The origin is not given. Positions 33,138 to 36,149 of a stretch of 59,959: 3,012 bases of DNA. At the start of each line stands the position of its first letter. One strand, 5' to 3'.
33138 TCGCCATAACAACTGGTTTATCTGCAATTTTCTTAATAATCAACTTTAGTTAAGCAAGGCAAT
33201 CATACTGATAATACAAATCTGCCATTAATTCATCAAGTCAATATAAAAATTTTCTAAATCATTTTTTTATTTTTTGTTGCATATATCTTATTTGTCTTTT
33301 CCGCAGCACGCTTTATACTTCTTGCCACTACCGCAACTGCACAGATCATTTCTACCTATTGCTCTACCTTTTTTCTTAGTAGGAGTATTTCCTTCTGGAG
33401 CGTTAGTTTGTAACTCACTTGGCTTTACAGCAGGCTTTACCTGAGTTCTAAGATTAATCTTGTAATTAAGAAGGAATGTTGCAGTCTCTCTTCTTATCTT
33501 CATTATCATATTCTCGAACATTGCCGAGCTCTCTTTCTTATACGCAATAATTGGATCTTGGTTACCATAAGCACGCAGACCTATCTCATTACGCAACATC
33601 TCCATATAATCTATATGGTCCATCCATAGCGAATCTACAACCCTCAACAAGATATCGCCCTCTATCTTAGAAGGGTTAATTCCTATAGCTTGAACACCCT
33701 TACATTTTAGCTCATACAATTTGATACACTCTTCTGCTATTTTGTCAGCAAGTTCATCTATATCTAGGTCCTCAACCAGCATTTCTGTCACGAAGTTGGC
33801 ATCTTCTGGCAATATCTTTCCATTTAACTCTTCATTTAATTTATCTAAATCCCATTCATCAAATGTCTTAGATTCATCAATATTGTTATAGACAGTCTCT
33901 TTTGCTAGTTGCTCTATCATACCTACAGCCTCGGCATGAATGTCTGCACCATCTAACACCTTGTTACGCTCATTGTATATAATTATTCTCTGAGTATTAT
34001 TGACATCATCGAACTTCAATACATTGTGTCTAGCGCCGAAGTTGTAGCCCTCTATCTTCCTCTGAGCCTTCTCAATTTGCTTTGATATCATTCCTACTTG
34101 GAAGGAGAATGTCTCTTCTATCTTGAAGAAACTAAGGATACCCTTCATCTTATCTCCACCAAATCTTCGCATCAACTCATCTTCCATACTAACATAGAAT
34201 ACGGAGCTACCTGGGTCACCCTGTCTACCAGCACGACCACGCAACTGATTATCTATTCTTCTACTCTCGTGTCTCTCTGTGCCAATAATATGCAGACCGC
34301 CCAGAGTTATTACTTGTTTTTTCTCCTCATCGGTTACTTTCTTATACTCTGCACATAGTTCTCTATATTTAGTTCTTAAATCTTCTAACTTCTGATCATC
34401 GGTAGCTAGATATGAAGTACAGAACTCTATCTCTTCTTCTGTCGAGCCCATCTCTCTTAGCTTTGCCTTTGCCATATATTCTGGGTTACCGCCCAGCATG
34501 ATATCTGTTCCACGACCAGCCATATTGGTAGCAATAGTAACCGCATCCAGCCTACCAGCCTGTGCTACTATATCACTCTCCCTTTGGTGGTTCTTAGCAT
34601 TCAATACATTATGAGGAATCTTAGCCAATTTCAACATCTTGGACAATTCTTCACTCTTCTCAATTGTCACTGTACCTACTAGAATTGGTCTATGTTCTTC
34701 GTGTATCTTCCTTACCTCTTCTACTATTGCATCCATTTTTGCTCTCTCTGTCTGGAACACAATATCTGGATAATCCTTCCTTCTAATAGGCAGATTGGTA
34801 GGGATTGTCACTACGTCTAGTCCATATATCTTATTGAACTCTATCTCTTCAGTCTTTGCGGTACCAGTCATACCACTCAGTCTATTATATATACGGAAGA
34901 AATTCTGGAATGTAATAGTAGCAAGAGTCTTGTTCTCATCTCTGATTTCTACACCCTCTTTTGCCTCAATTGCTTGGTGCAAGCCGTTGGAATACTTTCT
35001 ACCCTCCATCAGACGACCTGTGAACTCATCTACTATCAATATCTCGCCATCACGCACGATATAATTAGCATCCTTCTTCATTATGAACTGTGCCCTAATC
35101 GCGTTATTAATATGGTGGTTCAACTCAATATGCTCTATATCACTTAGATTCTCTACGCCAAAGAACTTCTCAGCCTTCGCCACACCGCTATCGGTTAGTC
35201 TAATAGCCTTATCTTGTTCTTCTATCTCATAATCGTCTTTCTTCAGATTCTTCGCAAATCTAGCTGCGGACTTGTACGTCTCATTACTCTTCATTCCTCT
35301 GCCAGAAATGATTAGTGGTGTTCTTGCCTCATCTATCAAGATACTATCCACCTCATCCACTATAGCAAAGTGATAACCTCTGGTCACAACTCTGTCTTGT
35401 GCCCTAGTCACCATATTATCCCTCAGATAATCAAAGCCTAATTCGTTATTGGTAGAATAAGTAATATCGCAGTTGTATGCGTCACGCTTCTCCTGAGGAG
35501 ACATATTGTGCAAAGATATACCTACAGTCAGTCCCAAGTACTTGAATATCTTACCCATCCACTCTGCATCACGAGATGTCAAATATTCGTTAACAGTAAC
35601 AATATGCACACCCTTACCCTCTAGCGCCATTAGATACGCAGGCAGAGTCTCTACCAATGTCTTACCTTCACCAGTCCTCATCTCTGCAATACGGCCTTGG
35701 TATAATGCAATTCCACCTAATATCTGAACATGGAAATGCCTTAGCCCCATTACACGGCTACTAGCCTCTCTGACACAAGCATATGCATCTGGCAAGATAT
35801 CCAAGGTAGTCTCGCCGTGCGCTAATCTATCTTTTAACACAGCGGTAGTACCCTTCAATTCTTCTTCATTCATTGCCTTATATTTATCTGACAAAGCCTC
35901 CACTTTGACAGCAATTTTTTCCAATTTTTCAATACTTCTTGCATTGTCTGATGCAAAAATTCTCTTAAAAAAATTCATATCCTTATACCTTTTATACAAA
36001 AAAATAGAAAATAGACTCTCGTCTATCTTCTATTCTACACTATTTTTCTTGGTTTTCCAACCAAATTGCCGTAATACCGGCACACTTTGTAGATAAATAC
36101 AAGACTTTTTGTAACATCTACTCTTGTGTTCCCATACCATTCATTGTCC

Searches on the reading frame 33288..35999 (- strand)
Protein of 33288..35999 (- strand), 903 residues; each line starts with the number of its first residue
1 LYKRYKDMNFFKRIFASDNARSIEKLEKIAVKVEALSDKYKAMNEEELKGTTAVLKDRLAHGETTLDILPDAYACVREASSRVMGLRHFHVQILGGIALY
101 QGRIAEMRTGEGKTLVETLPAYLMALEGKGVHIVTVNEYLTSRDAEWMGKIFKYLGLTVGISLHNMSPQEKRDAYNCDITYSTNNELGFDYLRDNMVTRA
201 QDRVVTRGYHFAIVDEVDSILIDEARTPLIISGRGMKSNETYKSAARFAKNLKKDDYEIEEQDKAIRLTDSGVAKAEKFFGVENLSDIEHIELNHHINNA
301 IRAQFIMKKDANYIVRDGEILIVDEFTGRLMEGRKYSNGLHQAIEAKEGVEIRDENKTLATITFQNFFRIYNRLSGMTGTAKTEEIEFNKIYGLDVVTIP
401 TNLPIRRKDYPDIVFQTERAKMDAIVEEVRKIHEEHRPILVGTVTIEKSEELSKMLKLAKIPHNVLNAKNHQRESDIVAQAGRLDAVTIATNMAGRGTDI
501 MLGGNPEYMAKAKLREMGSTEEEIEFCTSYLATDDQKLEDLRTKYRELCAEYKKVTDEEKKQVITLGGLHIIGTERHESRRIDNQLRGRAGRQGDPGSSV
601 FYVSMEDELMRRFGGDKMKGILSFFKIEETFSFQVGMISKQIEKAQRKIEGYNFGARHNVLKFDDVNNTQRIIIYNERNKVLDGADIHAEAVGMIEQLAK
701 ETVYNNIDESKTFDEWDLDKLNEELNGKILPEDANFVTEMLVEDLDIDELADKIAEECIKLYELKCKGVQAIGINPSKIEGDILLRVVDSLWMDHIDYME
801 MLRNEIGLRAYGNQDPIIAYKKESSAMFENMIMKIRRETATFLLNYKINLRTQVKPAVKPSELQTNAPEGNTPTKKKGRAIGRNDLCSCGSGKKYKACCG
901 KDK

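Call 47: search_protein_families(library=pfam, proteins=[window:33288-35999:-], max_evalue=0.0001)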
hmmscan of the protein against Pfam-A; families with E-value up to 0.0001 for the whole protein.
window:33288-35999:- (903 aa): 6 families
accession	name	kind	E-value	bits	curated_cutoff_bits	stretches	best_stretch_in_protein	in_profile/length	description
PF07517.20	SecA_DEAD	-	1.4e-123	412.2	24.6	1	12-389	2-290/290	SecA DEAD-like domain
PF21090.3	P-loop_SecA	-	1.4e-89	299.6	27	1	404-629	1-204/205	SecA P-loop domain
PF07516.18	SecA_SW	-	4.8e-56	190.4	26.7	1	636-846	5-199/200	SecA Wing and Scaffold domain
PF01043.26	SecA_PP_bind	-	2.1e-41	141.4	23.5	1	238-345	2-110/110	SecA preprotein cross-linking domain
PF02810.21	SEC-C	-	8.9e-08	32.3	20.4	1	883-901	1-19/19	SEC-C motif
PF00270.35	DEAD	-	5.4e-07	29.9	26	1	104-223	18-132/167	DEAD/DEAH box helicase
